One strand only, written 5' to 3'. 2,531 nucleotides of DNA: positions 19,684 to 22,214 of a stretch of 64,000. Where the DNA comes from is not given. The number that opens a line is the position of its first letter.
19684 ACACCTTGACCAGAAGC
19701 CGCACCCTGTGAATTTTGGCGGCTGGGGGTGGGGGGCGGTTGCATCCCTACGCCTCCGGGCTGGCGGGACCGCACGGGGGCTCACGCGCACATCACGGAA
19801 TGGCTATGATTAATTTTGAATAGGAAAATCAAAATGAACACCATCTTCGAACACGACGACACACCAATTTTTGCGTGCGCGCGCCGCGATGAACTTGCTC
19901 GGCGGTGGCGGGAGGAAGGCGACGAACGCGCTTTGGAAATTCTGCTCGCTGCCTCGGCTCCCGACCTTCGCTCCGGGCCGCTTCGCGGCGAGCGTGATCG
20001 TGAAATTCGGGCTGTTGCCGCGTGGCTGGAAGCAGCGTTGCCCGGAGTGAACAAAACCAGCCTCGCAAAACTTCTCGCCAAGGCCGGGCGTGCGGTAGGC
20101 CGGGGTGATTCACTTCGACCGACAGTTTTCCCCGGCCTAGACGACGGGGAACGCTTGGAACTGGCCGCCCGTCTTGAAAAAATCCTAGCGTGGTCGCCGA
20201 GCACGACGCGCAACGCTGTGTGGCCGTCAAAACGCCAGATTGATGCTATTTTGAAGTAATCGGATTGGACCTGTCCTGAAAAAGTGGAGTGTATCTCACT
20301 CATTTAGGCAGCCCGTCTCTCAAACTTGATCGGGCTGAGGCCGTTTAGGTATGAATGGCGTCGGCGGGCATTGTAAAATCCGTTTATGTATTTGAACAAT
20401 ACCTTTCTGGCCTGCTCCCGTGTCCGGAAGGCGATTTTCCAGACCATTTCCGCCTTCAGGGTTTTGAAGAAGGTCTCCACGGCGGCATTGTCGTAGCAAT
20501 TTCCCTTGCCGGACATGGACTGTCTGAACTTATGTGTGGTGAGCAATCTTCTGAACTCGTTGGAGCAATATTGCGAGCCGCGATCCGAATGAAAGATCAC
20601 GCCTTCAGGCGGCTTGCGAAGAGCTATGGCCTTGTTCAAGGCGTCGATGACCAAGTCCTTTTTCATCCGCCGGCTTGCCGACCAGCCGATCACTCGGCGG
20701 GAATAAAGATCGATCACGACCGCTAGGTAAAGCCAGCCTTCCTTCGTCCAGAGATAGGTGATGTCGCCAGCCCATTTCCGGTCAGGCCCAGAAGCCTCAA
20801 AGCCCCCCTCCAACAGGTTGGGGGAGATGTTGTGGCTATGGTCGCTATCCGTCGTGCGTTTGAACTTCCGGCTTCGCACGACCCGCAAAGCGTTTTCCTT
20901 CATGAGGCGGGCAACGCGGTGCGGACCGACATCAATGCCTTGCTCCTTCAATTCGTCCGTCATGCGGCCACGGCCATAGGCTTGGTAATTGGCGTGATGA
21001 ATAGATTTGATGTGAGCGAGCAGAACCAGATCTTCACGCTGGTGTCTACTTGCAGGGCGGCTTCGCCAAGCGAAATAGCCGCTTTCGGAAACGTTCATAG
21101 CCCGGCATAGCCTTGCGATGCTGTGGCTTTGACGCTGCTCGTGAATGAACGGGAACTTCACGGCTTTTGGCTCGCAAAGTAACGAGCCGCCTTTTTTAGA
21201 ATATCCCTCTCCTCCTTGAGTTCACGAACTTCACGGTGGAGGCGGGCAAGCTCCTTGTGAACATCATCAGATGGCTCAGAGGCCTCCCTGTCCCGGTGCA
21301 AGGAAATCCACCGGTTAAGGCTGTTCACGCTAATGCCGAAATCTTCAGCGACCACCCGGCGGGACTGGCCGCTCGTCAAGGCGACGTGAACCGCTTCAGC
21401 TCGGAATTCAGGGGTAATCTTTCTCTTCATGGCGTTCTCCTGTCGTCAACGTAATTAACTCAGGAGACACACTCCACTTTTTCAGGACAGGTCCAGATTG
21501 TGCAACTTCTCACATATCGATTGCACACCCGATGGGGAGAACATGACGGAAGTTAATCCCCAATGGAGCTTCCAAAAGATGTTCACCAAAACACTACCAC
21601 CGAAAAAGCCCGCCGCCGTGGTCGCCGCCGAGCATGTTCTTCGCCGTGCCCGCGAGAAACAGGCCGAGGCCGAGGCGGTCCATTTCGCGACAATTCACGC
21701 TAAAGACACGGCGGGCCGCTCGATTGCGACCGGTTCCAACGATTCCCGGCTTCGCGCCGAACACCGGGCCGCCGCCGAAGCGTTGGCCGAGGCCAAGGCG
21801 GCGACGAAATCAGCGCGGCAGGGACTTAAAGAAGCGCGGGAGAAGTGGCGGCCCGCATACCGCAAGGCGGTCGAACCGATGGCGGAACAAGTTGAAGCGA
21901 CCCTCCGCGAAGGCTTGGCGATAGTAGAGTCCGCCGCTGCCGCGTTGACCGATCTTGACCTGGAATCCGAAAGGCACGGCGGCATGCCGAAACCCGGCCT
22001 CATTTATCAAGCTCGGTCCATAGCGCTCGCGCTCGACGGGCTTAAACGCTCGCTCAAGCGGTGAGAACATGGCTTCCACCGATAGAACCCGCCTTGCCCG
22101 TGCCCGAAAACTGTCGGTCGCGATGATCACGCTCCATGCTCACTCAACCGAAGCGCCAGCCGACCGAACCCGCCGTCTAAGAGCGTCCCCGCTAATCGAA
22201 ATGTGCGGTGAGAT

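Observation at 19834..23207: IS-split four-gene module centred on an orphan ClpP-like protease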

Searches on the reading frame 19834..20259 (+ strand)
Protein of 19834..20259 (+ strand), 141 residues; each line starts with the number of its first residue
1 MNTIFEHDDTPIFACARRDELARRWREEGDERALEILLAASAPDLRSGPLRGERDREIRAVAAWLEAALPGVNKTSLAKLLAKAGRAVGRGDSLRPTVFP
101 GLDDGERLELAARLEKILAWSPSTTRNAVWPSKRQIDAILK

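Call 3: search_protein_families(library=pfam, proteins=[window:19834-20259:+], max_evalue=0.1)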
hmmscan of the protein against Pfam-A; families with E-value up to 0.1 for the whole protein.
window:19834-20259:+ (141 aa): 0 families

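Call 5: search_protein_families(library=phrogs, proteins=[window:19834-20259:+], max_evalue=0.1)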
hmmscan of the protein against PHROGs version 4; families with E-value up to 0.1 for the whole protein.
window:19834-20259:+ (141 aa): 1 family
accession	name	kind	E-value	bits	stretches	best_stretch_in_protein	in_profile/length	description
phrog_15814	-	unknown function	0.087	11.8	1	27-96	235-305/738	-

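Call 6: search_protein_families(library=padloc, proteins=[window:19834-20259:+], max_evalue=0.1)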
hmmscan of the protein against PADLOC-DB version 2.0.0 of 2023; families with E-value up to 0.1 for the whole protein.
window:19834-20259:+ (141 aa): 0 families

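Call 7: search_protein_families(library=ncbifam, proteins=[window:19834-20259:+], max_evalue=0.1)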
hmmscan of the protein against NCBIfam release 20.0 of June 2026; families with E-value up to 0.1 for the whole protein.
window:19834-20259:+ (141 aa): 0 families

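Call 79: predict_structure(alignment_id=A7)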
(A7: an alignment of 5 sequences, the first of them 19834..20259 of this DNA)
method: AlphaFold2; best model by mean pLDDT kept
length: 141 residues; sequences in the alignment: 5
mean_pLDDT: 76.2   pTM: 0.61
mean pLDDT of the five models: 76.2, 74.1, 73.5, 72.6, 62.1
residues with pLDDT >= 90: 43; 70-90: 57; 50-70: 23; < 50: 18
segments of 3 or more residues with pLDDT < 50: 1-12, 124-127
pLDDT, mean of each block of 10 residues (from residue 1): 35 60 78 70 53 87 92 91 90 85 92 86 57 90 88
secondary structure, 60 per line:
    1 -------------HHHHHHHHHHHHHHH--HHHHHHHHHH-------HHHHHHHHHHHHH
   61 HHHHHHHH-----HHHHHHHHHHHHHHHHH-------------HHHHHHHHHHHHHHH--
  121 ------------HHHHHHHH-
elements in order: H14-28 H31-40 H48-68 H74-90 H104-118 H133-140

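Call 91: find_related_loci(query=A7, collection=viral_contigs, flank=10000)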
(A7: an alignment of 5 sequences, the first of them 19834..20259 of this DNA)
Query A7 (141 aa) in viral_contigs; peptide patterns used: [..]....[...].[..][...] (x = any residue, [..] = any of these).
2 stretches matched a pattern, but none encodes a relative of the query by tblastn (E <= 1e-3).

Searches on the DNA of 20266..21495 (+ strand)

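Call 44: search_dna_similar(query=window:20266-21495:+, collection=plasmids, mode=near, max_rows=10)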
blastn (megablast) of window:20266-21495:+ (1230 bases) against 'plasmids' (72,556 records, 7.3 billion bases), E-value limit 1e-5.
Records with a match: 2; places in all: 3; records where one place covers at least 80% of the query: 0.
Best place of each record, by identity: 90-95% 1; 60-80% 1.
By first word of the organism name: Komagataeibacter 1; Kozakia 1.
By predicted mobility (MOB-suite, as given by PLSDB): conjugative 1; non-mobilizable 1.
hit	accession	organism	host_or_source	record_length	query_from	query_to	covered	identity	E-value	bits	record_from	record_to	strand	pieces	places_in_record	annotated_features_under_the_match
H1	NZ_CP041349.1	Komagataeibacter xylinus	Ziziphus mauritiana Lam,cell ...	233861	173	517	28%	74.9%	2e-31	145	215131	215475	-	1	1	IS3 family transposase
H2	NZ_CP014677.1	Kozakia baliensis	palm brown sugar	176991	174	254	7%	91.4%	6e-21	110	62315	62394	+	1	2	none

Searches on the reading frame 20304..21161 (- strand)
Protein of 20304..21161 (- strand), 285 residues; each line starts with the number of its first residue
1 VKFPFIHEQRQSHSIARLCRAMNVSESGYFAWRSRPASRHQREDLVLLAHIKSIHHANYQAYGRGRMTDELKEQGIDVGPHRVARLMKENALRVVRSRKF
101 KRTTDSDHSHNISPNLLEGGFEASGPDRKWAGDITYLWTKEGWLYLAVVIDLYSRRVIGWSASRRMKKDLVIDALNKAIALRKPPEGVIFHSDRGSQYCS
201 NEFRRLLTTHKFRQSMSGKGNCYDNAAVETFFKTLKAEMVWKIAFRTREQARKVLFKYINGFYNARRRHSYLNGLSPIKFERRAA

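Call 88: search_protein_families(library=pfam, proteins=[window:20304-21161:-], max_evalue=0.001)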
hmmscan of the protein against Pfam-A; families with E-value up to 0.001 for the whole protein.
window:20304-21161:- (285 aa): 6 families
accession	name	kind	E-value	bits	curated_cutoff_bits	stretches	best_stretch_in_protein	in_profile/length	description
PF00665.32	rve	-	7.1e-32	110.1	32.6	1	125-222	3-102/102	Integrase core domain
PF13276.12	HTH_21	-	2.5e-15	56.9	28.1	1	44-100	4-60/60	HTH-like domain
PF13333.12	rve_2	-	1.2e-14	54.6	22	1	229-282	1-53/56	Integrase core domain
PF13683.12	rve_3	-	8.5e-10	38.7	26.5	1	212-277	3-67/67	Integrase core domain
PF13610.12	DDE_Tnp_IS240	-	1.7e-05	25.4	27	1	129-255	3-126/139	DDE domain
PF01527.26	HTH_Tnp_1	-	0.00066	20.3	24.1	0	5-43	15-55/75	Transposase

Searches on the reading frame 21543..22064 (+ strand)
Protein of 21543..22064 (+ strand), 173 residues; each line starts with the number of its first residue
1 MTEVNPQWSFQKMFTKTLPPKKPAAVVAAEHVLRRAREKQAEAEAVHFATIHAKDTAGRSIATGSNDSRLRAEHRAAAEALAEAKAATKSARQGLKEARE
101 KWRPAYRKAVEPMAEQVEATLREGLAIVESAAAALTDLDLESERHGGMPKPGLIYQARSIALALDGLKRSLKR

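Call 3: search_protein_families(library=pfam, proteins=[window:21543-22064:+], max_evalue=0.1)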
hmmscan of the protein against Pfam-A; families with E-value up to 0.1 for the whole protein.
window:21543-22064:+ (173 aa): 1 family
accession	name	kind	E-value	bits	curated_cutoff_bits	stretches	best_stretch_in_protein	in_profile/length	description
PF23773.1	DUF7169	-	0.059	14.2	27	1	60-103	50-93/94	Domain of unknown function (DUF7169)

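Call 5: search_protein_families(library=phrogs, proteins=[window:21543-22064:+], max_evalue=0.1)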
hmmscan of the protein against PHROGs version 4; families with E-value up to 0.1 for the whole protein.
window:21543-22064:+ (173 aa): 1 family
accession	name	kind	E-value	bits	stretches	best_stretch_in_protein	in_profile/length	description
phrog_27577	-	tail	0.034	12.5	1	54-135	697-777/1795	tail protein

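Call 6: search_protein_families(library=padloc, proteins=[window:21543-22064:+], max_evalue=0.1)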
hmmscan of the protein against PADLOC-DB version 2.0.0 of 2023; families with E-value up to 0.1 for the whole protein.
window:21543-22064:+ (173 aa): 1 family
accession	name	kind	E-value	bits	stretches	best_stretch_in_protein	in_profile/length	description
PDLC00553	JetC2|JetC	-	0.012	11.5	1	23-129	434-540/1361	DUF3584 domain; MukB-like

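Call 7: search_protein_families(library=ncbifam, proteins=[window:21543-22064:+], max_evalue=0.1)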
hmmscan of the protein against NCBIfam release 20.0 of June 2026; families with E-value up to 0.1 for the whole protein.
window:21543-22064:+ (173 aa): 1 family
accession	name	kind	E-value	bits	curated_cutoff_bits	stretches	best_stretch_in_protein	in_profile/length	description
TIGR03321.1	alt_F1F0_F0_B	exception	0.092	12.5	224.7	0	73-142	77-147/246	alternate F1F0 ATPase, F0 subunit B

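Call 31: list_cluster_members(proteins=[P0001, window:21543-22064:+, window:19834-20259:+, window:22710-22928:+, window:17029-19557:+])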
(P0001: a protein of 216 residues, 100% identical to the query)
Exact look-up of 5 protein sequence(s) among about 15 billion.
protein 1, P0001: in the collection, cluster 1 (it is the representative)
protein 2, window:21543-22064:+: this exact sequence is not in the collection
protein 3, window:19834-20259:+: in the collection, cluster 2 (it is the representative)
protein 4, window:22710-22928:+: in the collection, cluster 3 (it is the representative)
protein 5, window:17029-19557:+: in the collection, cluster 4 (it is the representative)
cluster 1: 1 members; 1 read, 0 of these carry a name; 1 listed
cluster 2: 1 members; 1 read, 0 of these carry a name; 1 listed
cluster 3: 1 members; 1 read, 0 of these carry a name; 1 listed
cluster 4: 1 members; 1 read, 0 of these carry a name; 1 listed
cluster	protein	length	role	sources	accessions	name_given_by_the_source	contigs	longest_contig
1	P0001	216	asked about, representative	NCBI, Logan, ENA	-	-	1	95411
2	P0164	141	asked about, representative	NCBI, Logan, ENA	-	-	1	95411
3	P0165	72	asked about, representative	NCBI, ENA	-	-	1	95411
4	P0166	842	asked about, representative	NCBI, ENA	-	-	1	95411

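Call 45: find_homologous_proteins(query=A3, max_evalue=0.001)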
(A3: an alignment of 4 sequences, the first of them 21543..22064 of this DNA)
Query A3 (4 sequences) (173 aa, profile of the alignment): 4 proteins with E <= 0.001 among 8000 candidates.
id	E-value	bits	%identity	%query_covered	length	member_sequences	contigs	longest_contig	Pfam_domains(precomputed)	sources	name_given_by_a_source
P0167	1.8e-79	284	59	90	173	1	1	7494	-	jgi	jgi:soluble lytic murein transglycosylase-like protein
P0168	1.3e-73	265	100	100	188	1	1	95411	-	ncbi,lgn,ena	-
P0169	5.5e-70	253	26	43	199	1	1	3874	-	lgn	-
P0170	7.6e-61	223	65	98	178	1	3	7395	-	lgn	-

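Call 46: find_encoding_contigs(protein=P0170, flank=10000, max_places=3)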
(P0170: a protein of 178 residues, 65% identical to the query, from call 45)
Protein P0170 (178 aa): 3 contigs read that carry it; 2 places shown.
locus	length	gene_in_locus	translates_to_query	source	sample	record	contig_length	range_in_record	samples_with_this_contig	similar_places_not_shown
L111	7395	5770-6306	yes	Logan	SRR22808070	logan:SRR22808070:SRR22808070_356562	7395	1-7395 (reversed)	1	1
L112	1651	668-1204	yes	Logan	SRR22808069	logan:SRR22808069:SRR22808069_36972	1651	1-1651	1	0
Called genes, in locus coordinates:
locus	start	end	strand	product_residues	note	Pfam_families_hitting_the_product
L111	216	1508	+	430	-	PF13356:Arm-DNA-bind_3, PF00589:Phage_integrase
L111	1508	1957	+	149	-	-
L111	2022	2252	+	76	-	PF12728:HTH_17 (weak)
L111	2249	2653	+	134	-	-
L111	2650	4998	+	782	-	PF22763:NrS1-1_pol-like_HBD, PF19263:DUF5906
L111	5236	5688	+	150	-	-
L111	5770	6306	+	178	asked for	-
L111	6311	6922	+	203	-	PF00574:CLP_protease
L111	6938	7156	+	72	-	-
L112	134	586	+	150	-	-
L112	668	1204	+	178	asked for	-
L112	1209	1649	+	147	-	?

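Call 65: predict_structure(alignment_id=A5)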
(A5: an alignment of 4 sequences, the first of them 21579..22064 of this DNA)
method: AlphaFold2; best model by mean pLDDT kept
length: 161 residues; sequences in the alignment: 4
mean_pLDDT: 81.1   pTM: 0.50
mean pLDDT of the five models: 81.1, 78.2, 78.0, 77.8, 74.2
residues with pLDDT >= 90: 38; 70-90: 105; 50-70: 14; < 50: 4
segments of 3 or more residues with pLDDT < 50: 1-4
pLDDT, mean of each block of 10 residues (from residue 1): 58 90 93 87 71 69 89 93 91 82 82 83 79 74 79 79 62
secondary structure, 60 per line:
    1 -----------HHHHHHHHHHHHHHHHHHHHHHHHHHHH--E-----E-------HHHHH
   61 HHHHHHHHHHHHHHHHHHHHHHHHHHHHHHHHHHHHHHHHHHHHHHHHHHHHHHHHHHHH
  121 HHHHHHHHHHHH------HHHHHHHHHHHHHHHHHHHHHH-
elements in order: H12-39 H56-132 H139-160

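Call 70: fold_search(model_id=the predicted structure, library=viral)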
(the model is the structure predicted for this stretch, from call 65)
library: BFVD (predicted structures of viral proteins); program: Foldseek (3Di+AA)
matches with E <= 10: 392; with E <= 0.001: 0
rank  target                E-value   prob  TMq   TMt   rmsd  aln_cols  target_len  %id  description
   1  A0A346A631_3          1.7e-01  0.66  0.30  0.05  15.5       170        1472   12  (no name in the UniProt tables at hand)
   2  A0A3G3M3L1            2.6e-01  0.77  0.32  0.30  26.8       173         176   18  Uncharacterized protein [Arthrobacter phage Isolde]
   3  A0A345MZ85            2.9e-01  0.47  0.31  0.21  18.4       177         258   14  (no name in the UniProt tables at hand)
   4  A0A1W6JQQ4            3.1e-01  0.84  0.40  0.29  17.5       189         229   18  (no name in the UniProt tables at hand)
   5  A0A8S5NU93            3.1e-01  0.51  0.27  0.08  18.6       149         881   14  Chromosome segregation ATPase [Siphoviridae sp. ctnMb19]
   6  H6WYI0                3.4e-01  0.98  0.43  0.10  11.2       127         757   20  Tape measure protein [Hafnia phage Enc34]
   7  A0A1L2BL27            4.2e-01  0.85  0.38  0.21  22.8       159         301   12  (no name in the UniProt tables at hand)
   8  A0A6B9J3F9            4.4e-01  0.30  0.24  0.09  13.0       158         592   17  (no name in the UniProt tables at hand)
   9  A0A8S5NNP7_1          4.7e-01  0.63  0.34  0.05  13.2       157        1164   18  EF-hand domain-containing protein [Myoviridae sp. ctagO6]
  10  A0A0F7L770            5.5e-01  0.99  0.42  0.66   7.9       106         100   15  Uncharacterized protein [uncultured marine virus]
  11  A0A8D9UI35            5.8e-01  0.51  0.30  0.04  17.4       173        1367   14  (no name in the UniProt tables at hand)
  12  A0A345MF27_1          6.1e-01  0.96  0.45  0.10  18.0       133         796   16  Tape measure protein [Mycobacterium phage Ryadel]
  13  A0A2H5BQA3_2          6.5e-01  0.63  0.39  0.07  16.0       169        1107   18  MJ0042 family finger-like protein [Vibrio phage Vp_R1]
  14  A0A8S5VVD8            6.5e-01  0.35  0.30  0.09  21.7       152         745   23  GDSL like Lipase Acylhydrolase [Ackermannviridae sp.]
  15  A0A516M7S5            6.8e-01  0.35  0.31  0.07  22.0       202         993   13  (no name in the UniProt tables at hand)
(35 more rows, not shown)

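Call 90: find_related_loci(query=A5, collection=viral_contigs, flank=10000)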
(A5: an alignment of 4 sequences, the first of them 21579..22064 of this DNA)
Query A5 (161 aa) in viral_contigs; peptide patterns used: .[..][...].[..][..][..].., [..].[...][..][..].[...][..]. (x = any residue, [..] = any of these).
530 stretches matched a pattern, but none encodes a relative of the query by tblastn (E <= 1e-3).
